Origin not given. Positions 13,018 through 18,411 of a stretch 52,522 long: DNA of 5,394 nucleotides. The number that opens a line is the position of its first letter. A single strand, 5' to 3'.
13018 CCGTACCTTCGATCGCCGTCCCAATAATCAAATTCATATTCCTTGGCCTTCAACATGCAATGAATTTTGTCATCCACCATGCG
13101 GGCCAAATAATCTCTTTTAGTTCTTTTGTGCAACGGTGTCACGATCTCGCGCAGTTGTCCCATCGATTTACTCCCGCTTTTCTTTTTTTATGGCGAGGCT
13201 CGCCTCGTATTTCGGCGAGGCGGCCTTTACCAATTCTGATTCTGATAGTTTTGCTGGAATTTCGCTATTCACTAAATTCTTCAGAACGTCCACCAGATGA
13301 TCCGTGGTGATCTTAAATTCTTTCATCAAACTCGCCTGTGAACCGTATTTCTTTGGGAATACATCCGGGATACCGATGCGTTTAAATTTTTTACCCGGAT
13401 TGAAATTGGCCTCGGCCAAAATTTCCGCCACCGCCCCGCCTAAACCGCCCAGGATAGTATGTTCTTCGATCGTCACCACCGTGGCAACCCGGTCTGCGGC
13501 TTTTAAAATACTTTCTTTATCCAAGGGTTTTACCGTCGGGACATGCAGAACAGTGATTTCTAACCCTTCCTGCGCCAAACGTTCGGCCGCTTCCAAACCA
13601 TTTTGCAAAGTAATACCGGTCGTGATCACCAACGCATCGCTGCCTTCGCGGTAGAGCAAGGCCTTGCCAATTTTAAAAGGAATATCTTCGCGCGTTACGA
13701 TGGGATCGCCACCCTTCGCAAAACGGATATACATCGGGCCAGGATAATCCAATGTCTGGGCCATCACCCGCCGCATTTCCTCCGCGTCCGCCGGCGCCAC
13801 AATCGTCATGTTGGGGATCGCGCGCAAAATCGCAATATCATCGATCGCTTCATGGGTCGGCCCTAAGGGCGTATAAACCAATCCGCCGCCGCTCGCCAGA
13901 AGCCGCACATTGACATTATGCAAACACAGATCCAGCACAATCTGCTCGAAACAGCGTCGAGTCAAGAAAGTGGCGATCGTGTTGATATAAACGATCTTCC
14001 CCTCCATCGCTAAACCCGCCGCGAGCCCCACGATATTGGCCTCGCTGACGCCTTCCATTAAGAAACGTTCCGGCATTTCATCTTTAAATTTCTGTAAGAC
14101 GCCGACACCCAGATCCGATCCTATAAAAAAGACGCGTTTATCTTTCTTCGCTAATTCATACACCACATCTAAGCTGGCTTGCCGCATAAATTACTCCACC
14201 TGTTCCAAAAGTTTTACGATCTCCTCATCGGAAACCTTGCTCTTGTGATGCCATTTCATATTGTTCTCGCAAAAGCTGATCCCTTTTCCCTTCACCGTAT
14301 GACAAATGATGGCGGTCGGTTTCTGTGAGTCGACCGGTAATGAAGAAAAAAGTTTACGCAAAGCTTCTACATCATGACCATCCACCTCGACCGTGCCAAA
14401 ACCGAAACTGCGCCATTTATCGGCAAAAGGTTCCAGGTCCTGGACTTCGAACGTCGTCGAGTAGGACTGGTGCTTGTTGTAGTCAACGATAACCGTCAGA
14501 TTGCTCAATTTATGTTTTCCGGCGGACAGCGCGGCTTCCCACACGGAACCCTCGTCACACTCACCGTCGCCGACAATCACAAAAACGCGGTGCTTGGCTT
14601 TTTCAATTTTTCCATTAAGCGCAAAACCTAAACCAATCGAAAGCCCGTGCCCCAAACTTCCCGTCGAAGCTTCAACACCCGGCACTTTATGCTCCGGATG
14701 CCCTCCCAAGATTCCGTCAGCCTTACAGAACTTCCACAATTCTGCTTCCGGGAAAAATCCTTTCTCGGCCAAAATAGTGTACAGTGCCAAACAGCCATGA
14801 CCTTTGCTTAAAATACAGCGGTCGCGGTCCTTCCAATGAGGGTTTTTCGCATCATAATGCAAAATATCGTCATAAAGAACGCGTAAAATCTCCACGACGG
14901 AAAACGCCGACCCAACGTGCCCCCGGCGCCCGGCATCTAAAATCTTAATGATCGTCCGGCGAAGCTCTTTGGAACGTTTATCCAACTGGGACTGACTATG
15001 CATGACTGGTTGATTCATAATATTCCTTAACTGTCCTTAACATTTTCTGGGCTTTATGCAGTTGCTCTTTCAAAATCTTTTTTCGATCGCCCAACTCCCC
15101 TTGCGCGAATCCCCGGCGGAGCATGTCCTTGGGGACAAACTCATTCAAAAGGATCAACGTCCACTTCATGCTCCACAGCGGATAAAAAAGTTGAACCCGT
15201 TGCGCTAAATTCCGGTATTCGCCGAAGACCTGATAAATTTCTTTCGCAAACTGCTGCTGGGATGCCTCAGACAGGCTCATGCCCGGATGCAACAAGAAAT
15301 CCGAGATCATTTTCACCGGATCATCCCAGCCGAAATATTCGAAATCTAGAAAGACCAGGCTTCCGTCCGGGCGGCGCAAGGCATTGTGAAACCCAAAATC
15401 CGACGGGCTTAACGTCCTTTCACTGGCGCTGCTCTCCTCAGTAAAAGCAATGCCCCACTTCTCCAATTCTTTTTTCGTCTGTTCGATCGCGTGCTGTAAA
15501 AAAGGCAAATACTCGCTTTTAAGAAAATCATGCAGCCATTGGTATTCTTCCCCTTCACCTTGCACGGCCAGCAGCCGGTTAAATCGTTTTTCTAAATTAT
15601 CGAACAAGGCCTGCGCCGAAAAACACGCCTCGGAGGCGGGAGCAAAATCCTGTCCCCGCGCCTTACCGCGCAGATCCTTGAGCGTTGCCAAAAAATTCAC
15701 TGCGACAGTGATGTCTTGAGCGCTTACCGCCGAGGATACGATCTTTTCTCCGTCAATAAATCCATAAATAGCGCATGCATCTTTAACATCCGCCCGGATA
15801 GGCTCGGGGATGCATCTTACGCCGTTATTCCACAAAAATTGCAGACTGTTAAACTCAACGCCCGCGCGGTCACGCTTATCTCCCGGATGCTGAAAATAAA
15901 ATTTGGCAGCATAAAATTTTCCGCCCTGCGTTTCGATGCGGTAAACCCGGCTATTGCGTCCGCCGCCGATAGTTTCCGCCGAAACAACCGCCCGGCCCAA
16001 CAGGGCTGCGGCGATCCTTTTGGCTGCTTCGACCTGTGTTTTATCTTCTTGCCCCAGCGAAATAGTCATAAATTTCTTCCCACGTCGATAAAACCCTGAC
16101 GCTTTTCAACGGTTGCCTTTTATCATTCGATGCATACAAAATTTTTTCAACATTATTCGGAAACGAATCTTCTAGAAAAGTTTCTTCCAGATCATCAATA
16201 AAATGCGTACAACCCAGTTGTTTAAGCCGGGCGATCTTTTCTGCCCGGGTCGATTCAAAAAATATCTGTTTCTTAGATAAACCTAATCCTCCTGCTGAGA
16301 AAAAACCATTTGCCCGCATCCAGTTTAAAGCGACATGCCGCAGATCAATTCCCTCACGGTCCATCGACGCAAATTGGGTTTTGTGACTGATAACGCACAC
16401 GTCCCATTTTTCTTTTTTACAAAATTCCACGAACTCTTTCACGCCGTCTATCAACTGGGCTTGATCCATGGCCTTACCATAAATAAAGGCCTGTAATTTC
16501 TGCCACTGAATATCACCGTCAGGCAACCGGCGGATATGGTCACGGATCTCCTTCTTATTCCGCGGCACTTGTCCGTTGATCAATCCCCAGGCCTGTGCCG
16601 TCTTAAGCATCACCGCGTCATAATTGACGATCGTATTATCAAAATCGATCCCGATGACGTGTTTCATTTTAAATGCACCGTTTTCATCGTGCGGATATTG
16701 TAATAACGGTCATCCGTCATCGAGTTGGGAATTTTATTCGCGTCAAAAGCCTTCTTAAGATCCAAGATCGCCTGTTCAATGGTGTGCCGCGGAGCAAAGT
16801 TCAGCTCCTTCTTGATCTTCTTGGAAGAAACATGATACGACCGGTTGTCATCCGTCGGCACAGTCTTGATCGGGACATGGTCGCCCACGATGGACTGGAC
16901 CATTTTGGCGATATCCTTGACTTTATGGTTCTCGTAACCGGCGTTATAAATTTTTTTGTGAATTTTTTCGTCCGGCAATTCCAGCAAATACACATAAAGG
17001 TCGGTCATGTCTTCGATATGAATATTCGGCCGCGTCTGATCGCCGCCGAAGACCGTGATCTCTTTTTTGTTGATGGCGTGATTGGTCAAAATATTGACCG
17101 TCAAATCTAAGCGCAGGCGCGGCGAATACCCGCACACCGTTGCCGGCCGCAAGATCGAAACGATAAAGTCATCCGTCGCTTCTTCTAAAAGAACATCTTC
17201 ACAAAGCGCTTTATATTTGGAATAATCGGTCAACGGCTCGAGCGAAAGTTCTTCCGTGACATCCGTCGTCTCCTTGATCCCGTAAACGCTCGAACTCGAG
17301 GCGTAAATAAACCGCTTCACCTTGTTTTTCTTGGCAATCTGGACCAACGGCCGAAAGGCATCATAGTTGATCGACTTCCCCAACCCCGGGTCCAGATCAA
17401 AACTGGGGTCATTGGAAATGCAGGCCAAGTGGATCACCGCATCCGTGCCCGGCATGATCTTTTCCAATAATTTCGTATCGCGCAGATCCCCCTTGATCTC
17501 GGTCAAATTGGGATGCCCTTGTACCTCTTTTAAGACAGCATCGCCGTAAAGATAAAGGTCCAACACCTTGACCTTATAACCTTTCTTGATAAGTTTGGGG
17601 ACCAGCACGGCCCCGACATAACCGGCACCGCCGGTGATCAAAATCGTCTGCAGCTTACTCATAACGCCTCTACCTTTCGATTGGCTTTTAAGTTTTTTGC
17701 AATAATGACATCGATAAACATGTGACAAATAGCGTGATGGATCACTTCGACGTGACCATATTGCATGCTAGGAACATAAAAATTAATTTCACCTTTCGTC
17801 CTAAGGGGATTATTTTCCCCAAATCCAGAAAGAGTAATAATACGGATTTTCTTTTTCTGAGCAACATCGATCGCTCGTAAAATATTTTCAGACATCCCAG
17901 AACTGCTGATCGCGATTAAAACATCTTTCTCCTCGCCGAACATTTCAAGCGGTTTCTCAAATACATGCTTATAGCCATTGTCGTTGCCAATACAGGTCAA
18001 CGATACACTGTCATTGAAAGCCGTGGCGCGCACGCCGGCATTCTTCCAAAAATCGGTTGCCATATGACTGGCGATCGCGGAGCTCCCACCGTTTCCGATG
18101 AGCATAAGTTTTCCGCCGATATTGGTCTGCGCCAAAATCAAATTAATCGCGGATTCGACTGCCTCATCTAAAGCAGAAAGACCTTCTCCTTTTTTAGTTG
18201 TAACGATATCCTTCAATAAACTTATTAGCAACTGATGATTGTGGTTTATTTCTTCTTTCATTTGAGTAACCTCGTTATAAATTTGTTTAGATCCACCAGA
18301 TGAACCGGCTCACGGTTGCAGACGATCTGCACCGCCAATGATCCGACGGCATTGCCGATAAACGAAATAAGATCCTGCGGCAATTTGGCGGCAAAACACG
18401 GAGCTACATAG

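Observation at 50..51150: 51-kb regulator-headed, single-strand glycan locus with four sugar-nucleotide pathways but no export or polymerisation genes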

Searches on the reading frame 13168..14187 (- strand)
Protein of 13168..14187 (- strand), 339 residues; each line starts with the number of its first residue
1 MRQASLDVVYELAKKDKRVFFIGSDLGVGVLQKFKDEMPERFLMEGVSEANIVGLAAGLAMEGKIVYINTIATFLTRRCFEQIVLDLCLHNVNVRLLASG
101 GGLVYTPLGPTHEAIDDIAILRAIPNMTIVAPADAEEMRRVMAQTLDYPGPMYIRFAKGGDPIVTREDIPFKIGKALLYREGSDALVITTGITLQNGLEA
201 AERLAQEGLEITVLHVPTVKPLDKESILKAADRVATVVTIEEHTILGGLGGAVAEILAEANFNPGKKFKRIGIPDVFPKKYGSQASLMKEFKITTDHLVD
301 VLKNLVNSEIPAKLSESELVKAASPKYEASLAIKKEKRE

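Call 5: search_protein_families(library=pfam, proteins=[window:13168-14187:-], max_evalue=0.001)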
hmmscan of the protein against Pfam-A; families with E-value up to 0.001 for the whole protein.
window:13168-14187:- (339 aa): 3 families
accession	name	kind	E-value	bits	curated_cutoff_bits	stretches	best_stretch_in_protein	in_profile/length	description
PF02779.29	Transket_pyr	-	2.2e-31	109.3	27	1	1-158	5-169/174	Transketolase, pyrimidine binding domain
PF02780.25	Transketolase_C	-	3.4e-29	101.7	25.9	1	174-297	1-123/124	Transketolase, C-terminal domain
PF17147.9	PFOR_II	-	1.2e-05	26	27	1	184-260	2-78/102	Pyruvate:ferredoxin oxidoreductase core domain II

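Call 61: search_protein_families(library=ncbifam, proteins=[window:13168-14187:-], max_evalue=1e-8)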
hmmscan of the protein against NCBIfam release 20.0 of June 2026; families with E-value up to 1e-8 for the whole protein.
window:13168-14187:- (339 aa): 9 families
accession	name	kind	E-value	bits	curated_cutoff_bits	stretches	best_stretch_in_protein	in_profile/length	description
NF004559.0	PRK05899.2-5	equivalog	6.1e-58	196.5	488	1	8-307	327-625/627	transketolase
TIGR00204.1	dxs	equivalog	8.5e-55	186.4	465.95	1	7-305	318-614/616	1-deoxy-D-xylulose-5-phosphate synthase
NF003933.0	PRK05444.2-2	equivalog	1.2e-40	139.7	395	1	30-305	325-604/606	1-deoxy-D-xylulose-5-phosphate synthase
NF004556.0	PRK05899.2-2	equivalog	2.5e-33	115.2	575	1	15-305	344-637/639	transketolase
NF008968.0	PRK12315.1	subfamily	3.4e-32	111.5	510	1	4-306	284-581/582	1-deoxy-D-xylulose-5-phosphate synthase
NF006667.0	PRK09212.1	subfamily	3.9e-22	78.6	321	1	2-264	7-283/327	pyruvate dehydrogenase complex E1 component subunit beta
NF008854.0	PRK11892.1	equivalog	3e-18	65.7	454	1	2-263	145-421/464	pyruvate dehydrogenase complex E1 component subunit beta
NF004558.0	PRK05899.2-4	equivalog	6.6e-14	51.2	788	1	32-244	383-600/651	transketolase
TIGR00232.1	tktlase_bact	equivalog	1.1e-13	50.4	682.25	1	33-226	383-584/654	transketolase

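Call 63: find_encoding_contigs(protein=window:13168-14187:-, flank=1000, max_places=3)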
Protein window:13168-14187:- (339 aa): no gene with exactly this product is on record in the collection.

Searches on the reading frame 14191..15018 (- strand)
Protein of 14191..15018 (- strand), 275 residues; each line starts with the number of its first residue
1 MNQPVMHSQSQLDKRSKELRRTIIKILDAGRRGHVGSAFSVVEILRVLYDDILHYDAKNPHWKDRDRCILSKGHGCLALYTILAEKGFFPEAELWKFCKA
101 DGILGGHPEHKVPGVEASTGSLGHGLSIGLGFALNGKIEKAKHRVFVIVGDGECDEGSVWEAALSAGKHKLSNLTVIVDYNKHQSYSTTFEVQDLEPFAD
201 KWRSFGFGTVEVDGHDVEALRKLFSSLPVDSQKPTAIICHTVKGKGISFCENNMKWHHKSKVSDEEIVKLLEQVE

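Call 5: search_protein_families(library=pfam, proteins=[window:14191-15018:-], max_evalue=0.001)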
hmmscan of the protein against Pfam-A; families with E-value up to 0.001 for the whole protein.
window:14191-15018:- (275 aa): 4 families
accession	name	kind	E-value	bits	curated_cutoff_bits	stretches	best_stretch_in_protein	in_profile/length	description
PF00456.26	Transketolase_N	-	6.1e-41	140.9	22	1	20-270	10-271/334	Transketolase, thiamine diphosphate binding domain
PF13292.11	DXP_synthase_N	-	4e-12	46.4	21.2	1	8-186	14-175/274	1-deoxy-D-xylulose-5-phosphate synthase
PF00676.26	E1_dh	-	3.1e-08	33.4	22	1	119-221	100-201/300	Dehydrogenase E1 component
PF09364.15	XFP_N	-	0.00022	20.6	23.7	1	97-225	114-245/364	XFP N-terminal domain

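Call 61: search_protein_families(library=ncbifam, proteins=[window:14191-15018:-], max_evalue=1e-8)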
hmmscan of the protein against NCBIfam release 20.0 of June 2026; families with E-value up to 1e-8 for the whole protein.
window:14191-15018:- (275 aa): 9 families
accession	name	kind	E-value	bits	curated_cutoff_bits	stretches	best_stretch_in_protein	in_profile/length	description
NF004559.0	PRK05899.2-5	equivalog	2.4e-81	273.8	488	1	8-270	14-275/627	transketolase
NF004556.0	PRK05899.2-2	equivalog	1.7e-60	205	575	1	8-271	13-273/639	transketolase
TIGR00232.1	tktlase_bact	equivalog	1.5e-43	149.1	682.25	1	23-270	11-269/654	transketolase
NF004558.0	PRK05899.2-4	equivalog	7.5e-43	146.9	788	1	22-273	13-269/651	transketolase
TIGR00204.1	dxs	equivalog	1.6e-12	46.8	465.95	0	8-181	14-171/616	1-deoxy-D-xylulose-5-phosphate synthase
NF003933.0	PRK05444.2-2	equivalog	4.4e-11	42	395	1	8-265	21-272/606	1-deoxy-D-xylulose-5-phosphate synthase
NF008968.0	PRK12315.1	subfamily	1e-10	40.6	510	0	125-259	119-261/582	1-deoxy-D-xylulose-5-phosphate synthase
TIGR03182.1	PDH_E1_alph_y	equivalog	2.1e-10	40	393.85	1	120-262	110-253/315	pyruvate dehydrogenase (acetyl-transferring) E1 component subunit alpha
TIGR03181.1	PDH_E1_alph_x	equivalog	9.5e-09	34.6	411.35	0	122-224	124-225/341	pyruvate dehydrogenase (acetyl-transferring) E1 component subunit alpha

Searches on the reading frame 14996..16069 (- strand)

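Call 5: search_protein_families(library=pfam, proteins=[window:14996-16069:-], max_evalue=0.001)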
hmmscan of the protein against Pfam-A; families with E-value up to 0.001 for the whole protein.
window:14996-16069:- (357 aa): 1 family
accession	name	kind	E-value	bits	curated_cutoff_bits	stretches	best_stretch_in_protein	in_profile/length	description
PF01636.29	APH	-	8.3e-08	32.7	23.2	1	32-252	3-203/239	Phosphotransferase enzyme family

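Call 61: search_protein_families(library=ncbifam, proteins=[window:14996-16069:-], max_evalue=1e-8)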
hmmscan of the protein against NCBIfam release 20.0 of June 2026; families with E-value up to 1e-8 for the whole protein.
window:14996-16069:- (357 aa): 0 families

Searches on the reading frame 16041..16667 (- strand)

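Call 5: search_protein_families(library=pfam, proteins=[window:16041-16667:-], max_evalue=0.001)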
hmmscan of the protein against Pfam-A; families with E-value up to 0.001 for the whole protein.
window:16041-16667:- (208 aa): 0 families

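Call 17: search_protein_families(library=ncbifam, proteins=[window:16041-16667:-], max_evalue=0.01)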
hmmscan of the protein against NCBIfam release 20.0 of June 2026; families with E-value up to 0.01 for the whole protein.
window:16041-16667:- (208 aa): 5 families
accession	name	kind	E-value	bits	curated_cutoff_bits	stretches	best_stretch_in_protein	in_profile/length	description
TIGR01489.1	DKMTPPase-SF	subfamily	3.3e-05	24.1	81.55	1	4-99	3-100/188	MtnX-like HAD-IB family phosphatase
TIGR00338.1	serB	equivalog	0.0011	18.6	144.15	1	56-143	70-155/219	phosphoserine phosphatase SerB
NF007103.0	PRK09552.1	equivalog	0.0012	18.6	292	1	2-99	3-102/220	2-hydroxy-3-keto-5-methylthiopentenyl-1-phosphate phosphatase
TIGR01662.1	HAD-SF-IIIA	subfamily_domain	0.0066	16.6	44.6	0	4-43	2-39/141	HAD-IIIA family hydrolase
TIGR03333.1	salvage_mtnX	equivalog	0.0088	16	303.2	0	7-99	4-98/214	2-hydroxy-3-keto-5-methylthiopentenyl-1-phosphate phosphatase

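Call 49: search_protein_families(library=pfam, proteins=[window:16041-16667:-], max_evalue=5)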
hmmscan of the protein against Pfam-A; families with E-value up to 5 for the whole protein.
window:16041-16667:- (208 aa): 2 families
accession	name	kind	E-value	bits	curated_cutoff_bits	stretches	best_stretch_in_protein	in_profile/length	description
PF13419.12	HAD_2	-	0.016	15.7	23.8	1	8-99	4-107/178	Haloacid dehalogenase-like hydrolase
PF00702.32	Hydrolase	-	0.035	14.9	26.4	1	5-97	4-124/191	haloacid dehalogenase-like hydrolase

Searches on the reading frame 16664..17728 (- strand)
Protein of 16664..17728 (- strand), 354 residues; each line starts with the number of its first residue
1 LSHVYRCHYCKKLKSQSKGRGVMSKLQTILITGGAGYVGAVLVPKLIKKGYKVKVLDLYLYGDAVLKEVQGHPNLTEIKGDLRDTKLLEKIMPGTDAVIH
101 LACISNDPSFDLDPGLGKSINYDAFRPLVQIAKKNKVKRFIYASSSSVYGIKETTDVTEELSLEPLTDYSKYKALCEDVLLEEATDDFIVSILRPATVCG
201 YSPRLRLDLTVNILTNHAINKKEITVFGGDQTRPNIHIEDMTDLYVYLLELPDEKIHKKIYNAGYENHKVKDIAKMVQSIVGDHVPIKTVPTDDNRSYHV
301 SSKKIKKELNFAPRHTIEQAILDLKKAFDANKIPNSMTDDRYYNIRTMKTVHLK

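Call 5: search_protein_families(library=pfam, proteins=[window:16664-17728:-], max_evalue=0.001)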
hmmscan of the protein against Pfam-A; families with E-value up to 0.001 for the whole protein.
window:16664-17728:- (354 aa): 8 families
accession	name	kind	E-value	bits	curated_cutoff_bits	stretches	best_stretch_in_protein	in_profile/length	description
PF01370.27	Epimerase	-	2e-37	129.3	20.9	1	29-264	1-240/240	NAD dependent epimerase/dehydratase family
PF16363.11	GDP_Man_Dehyd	-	1.6e-25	90.7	27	1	30-321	1-329/332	GDP-mannose 4,6 dehydratase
PF01073.25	3Beta_HSD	-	2.9e-19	69.6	22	1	30-217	1-200/280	3-beta hydroxysteroid dehydrogenase/isomerase family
PF13460.12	NAD_binding_10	-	3.2e-13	50.4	27.2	1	33-191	1-142/184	NAD(P)H-binding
PF05368.20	NmrA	-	2.3e-11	44.3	27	1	27-197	3-152/298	NmrA-like family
PF04321.23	RmlD_sub_bind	-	7.6e-11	42.1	27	1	28-263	2-212/287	RmlD substrate binding domain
PF07993.18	NAD_binding_4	-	2.1e-09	37.4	20.1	1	88-202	82-211/258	Male sterility protein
PF02719.21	Polysacc_synt_2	-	1.5e-07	31.4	20.2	1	29-145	1-128/293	Polysaccharide biosynthesis protein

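Call 61: search_protein_families(library=ncbifam, proteins=[window:16664-17728:-], max_evalue=1e-8)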
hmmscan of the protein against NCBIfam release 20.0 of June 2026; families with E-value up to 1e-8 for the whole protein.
window:16664-17728:- (354 aa): 17 families
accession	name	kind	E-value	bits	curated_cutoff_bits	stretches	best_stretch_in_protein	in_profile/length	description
TIGR01179.1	galE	equivalog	4.8e-34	117.7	262.3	1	29-321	2-318/332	UDP-glucose 4-epimerase GalE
TIGR01181.1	dTDP_gluc_dehyt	equivalog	1.6e-24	86.6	365.1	1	29-322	2-305/321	dTDP-glucose 4,6-dehydratase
TIGR04180.1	EDH_00030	hypoth_equivalog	3.3e-23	82.2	475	1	29-289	1-264/297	NAD-dependent 4,6-dehydratase LegB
TIGR02197.1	heptose_epim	equivalog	3.4e-22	79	274.6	1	29-321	1-306/316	ADP-glyceromanno-heptose 6-epimerase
TIGR03466.1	HpnA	hypoth_equivalog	1e-21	77.2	367.65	1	28-328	2-293/327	hopanoid-associated sugar epimerase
NF043036.1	ErythonDh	equivalog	3.7e-21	75.6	325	1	29-185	3-165/321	D-erythronate dehydrogenase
NF007956.0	PRK10675.1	subfamily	1e-19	70.9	394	1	29-323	3-324/338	UDP-glucose 4-epimerase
NF052578.1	StrlDmthSdmBMthl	equivalog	5.4e-16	59.2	600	1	28-294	2-258/328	sterol demethylase protein SdmB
NF008872.0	PRK11908.1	equivalog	6.7e-13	48.4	294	1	28-283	3-273/349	bifunctional UDP-4-keto-pentose/UDP-xylose synthase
NF007490.0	PRK10084.1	subfamily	9.5e-11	41.3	649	1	29-332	3-338/361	dTDP-glucose 4,6-dehydratase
NF042423.1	oxyalk_red_Shew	equivalog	2.5e-10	40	580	1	23-200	5-176/331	2-alkyl-3-oxoalkanoate reductase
NF042422.1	oxyalk_red_OleD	equivalog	3e-10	40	580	1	29-200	3-170/329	2-alkyl-3-oxoalkanoate reductase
NF041293.1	G6PDh_Azf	equivalog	4.8e-10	39.3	400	1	27-161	3-131/252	NAD-dependent glucose-6-phosphate dehydrogenase Azf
NF011728.1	PRK15181.1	equivalog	5e-10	38.9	760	1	28-175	17-171/348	Vi polysaccharide biosynthesis UDP-N-acetylglucosaminuronic acid C-4 epimerase TviC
NF007582.0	PRK10217.1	equivalog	9.1e-10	38.1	698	0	27-319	2-322/355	dTDP-glucose 4,6-dehydratase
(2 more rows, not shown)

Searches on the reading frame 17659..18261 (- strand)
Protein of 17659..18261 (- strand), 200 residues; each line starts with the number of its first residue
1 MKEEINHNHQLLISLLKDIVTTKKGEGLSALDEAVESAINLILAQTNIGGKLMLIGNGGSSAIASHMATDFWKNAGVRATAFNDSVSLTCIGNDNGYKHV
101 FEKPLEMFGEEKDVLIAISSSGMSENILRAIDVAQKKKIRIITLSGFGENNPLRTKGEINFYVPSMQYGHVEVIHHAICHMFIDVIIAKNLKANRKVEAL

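Call 5: search_protein_families(library=pfam, proteins=[window:17659-18261:-], max_evalue=0.001)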
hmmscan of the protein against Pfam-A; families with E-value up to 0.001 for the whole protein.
window:17659-18261:- (200 aa): 2 families
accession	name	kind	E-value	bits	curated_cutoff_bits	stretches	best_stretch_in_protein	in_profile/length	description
PF13580.11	SIS_2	-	1.5e-14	54.7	27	1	30-146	16-138/138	SIS domain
PF01380.27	SIS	-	5.6e-06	26.6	25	1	110-165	52-106/131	SIS domain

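Call 61: search_protein_families(library=ncbifam, proteins=[window:17659-18261:-], max_evalue=1e-8)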
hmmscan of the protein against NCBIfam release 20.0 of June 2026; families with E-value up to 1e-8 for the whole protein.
window:17659-18261:- (200 aa): 5 families
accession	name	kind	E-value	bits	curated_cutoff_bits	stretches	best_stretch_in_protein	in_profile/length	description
NF001628.0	PRK00414.1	equivalog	1.1e-28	100.2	265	1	33-187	28-187/192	D-sedoheptulose 7-phosphate isomerase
NF010546.0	PRK13936.1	equivalog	3.5e-28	98.7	276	1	16-190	11-192/197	phosphoheptose isomerase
TIGR00441.1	gmhA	equivalog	1.1e-27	97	209.45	1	40-186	2-153/154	D-sedoheptulose 7-phosphate isomerase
NF008138.0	PRK10886.1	equivalog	3.4e-17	62.8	352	1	29-186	21-186/196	DnaA initiator-associating protein DiaA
NF010547.0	PRK13938.1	equivalog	8.8e-14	51.6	320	1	33-182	29-183/196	D-sedoheptulose 7-phosphate isomerase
